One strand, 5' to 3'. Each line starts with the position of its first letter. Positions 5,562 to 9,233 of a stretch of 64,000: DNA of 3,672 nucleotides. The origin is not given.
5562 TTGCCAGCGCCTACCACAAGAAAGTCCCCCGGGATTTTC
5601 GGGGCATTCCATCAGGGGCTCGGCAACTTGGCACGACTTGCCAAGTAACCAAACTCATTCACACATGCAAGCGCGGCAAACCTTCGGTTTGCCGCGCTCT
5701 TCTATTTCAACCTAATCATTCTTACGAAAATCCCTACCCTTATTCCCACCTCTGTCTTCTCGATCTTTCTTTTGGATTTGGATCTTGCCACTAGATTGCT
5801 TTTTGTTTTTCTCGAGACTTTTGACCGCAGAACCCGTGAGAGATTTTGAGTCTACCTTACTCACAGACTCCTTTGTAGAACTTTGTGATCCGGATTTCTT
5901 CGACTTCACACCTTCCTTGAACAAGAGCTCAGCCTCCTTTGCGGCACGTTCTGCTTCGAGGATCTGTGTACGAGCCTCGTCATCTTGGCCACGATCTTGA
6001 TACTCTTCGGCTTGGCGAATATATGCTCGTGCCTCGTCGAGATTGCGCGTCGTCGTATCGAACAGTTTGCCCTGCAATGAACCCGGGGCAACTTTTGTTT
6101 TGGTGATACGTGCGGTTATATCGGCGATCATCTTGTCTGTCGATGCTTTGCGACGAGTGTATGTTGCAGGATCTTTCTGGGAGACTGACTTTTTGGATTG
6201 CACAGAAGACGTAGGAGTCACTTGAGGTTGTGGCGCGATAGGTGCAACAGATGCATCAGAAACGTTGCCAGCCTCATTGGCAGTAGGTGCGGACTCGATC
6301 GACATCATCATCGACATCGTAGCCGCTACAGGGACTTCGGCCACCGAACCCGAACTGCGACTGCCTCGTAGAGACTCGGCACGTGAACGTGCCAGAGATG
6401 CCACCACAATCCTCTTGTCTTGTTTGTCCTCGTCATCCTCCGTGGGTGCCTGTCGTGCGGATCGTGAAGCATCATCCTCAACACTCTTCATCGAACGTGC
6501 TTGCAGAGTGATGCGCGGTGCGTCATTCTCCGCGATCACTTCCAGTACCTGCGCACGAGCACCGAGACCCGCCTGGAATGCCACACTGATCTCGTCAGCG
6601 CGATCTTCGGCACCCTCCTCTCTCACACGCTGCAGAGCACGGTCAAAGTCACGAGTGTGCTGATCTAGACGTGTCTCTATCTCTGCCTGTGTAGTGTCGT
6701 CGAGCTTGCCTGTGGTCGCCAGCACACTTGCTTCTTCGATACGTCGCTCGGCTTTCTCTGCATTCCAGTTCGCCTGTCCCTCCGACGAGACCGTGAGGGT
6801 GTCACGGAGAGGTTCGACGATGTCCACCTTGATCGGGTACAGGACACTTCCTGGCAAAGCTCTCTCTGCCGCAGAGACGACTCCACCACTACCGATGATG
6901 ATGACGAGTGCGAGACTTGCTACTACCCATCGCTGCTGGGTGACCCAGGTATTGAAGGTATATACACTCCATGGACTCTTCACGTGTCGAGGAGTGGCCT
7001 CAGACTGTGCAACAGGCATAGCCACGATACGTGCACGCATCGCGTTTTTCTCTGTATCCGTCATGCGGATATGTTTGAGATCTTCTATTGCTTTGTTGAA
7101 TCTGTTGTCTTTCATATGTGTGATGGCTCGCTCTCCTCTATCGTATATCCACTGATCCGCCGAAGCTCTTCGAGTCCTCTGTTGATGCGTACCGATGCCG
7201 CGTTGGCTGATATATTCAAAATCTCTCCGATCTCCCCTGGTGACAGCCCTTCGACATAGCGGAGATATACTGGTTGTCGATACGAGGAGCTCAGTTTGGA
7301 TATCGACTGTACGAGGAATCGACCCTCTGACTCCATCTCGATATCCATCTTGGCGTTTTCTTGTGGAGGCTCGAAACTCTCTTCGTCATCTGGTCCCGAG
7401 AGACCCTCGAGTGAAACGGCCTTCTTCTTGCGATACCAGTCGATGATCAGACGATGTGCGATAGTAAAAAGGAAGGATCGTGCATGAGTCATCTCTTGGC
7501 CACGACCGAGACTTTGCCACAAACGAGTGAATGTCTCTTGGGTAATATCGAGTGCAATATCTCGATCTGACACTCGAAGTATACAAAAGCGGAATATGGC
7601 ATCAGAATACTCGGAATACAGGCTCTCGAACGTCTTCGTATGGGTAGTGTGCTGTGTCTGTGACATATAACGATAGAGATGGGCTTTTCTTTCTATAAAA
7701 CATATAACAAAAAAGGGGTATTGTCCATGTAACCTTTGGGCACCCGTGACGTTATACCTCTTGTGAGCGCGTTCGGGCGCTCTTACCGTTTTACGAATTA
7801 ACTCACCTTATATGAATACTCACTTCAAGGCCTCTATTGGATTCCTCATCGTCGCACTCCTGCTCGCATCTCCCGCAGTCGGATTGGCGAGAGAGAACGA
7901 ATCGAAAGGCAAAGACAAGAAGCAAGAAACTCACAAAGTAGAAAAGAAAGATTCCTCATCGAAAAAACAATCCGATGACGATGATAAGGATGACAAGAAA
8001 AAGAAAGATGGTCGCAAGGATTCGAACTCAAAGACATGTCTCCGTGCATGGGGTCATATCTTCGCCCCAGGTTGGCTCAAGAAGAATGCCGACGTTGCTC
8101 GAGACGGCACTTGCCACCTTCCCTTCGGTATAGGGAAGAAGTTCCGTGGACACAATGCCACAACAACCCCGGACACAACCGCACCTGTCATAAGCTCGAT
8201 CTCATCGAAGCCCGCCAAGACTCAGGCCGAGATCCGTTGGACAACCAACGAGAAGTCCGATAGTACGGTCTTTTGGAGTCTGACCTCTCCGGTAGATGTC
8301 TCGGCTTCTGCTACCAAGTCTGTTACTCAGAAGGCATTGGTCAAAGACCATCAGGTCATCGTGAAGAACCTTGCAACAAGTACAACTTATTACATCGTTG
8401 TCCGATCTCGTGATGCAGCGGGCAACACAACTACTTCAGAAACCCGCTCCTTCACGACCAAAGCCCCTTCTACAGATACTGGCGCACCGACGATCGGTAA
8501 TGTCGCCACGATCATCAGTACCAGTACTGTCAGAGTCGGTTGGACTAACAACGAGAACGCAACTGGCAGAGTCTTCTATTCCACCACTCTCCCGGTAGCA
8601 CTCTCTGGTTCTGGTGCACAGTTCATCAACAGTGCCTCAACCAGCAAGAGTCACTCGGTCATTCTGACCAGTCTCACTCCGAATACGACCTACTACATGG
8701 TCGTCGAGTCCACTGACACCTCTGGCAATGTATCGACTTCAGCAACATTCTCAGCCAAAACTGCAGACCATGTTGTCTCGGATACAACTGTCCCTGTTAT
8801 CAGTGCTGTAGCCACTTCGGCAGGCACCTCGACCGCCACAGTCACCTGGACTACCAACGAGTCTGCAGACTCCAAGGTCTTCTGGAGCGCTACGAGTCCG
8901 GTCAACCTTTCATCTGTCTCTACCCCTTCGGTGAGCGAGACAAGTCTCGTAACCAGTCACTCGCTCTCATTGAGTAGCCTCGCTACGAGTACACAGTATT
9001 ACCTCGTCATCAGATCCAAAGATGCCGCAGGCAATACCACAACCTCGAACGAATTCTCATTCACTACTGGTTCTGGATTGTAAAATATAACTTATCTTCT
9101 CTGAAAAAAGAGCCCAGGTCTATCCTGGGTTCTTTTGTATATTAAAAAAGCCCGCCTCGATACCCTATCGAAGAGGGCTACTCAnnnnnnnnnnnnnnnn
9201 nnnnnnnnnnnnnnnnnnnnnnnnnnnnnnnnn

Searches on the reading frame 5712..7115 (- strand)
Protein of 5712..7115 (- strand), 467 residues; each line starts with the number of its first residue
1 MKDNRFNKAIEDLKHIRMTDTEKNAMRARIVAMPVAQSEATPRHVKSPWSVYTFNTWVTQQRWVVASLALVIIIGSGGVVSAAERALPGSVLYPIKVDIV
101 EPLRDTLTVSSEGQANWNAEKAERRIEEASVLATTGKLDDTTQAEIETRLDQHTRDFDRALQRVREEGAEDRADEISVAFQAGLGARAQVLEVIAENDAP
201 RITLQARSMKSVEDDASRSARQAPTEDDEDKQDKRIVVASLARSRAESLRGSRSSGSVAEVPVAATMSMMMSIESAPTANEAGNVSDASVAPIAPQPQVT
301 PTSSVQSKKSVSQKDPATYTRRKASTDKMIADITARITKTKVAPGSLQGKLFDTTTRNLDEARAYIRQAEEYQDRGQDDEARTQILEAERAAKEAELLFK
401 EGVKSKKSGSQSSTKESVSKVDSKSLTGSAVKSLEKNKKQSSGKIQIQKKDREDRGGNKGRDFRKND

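Call 30: search_protein_families(library=pfam, proteins=[window:5712-7115:-], max_evalue=0.001)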
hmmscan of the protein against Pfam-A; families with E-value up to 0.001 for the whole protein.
window:5712-7115:- (467 aa): 1 family
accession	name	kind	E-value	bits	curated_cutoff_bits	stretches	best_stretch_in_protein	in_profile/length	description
PF18915.5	DUF5667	-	5.4e-08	33.6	27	1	86-169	2-83/99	Domain of unknown function (DUF5667)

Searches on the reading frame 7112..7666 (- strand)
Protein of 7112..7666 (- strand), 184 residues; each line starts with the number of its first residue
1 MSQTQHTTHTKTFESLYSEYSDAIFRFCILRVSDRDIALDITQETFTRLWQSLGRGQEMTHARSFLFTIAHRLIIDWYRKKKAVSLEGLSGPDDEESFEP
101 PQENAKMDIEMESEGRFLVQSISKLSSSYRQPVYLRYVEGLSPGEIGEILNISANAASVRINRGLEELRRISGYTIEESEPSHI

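Call 30: search_protein_families(library=pfam, proteins=[window:7112-7666:-], max_evalue=0.001)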
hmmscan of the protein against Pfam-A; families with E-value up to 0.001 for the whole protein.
window:7112-7666:- (184 aa): 3 families
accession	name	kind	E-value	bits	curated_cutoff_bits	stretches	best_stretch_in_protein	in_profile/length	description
PF04542.20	Sigma70_r2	-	4.8e-12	45.9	24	1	16-82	1-69/71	Sigma-70 region 2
PF08281.18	Sigma70_r4_2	-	5.1e-11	42.5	25.7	1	120-168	6-54/54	Sigma-70, region 4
PF04545.22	Sigma70_r4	-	1.5e-08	34.5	24.1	1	122-169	2-49/50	Sigma-70, region 4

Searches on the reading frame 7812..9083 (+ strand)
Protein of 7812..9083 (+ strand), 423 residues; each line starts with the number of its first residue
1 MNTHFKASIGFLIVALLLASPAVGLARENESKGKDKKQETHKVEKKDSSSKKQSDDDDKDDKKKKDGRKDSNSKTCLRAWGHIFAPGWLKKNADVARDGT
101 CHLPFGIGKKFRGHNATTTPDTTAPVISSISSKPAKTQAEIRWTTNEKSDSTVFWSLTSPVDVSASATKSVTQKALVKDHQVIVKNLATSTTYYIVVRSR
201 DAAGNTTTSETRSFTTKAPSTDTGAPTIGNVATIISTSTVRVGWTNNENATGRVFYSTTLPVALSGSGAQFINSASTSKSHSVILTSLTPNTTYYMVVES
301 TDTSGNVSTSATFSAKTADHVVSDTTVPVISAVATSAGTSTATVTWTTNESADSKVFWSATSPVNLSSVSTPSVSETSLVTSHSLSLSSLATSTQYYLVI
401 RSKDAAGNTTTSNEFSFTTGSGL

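Call 30: search_protein_families(library=pfam, proteins=[window:7812-9083:+], max_evalue=0.001)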
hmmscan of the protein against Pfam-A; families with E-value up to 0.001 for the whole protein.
window:7812-9083:+ (423 aa): 6 families
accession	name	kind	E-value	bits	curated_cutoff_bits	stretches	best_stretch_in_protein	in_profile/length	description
PF16656.11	Pur_ac_phosph_N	-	1.4e-18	67.7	30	3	135-216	11-93/93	Purple acid Phosphatase, N-terminal domain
PF00041.27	fn3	-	2.7e-08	34.3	25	0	231-311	7-79/84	Fibronectin type III domain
PF25059.1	FN3_DSCAM-DSCAML_C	-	1.5e-07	32.1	39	0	270-318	34-82/89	DSCAM/DSCAML C-terminal Fn3-like domain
PF24489.1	Ig_J_second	-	3.2e-06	27.6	27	0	130-214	6-92/105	Tip attachment protein J second Ig-like domain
PF19077.6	Big_13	-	3.5e-05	24.7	27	0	386-418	67-99/102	Bacterial Ig-like domain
PF25788.1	Ig_Rha78A_N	-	0.00011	22.9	27.4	0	234-312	14-96/105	Rha78A-like, N-terminal immunoglobulin domain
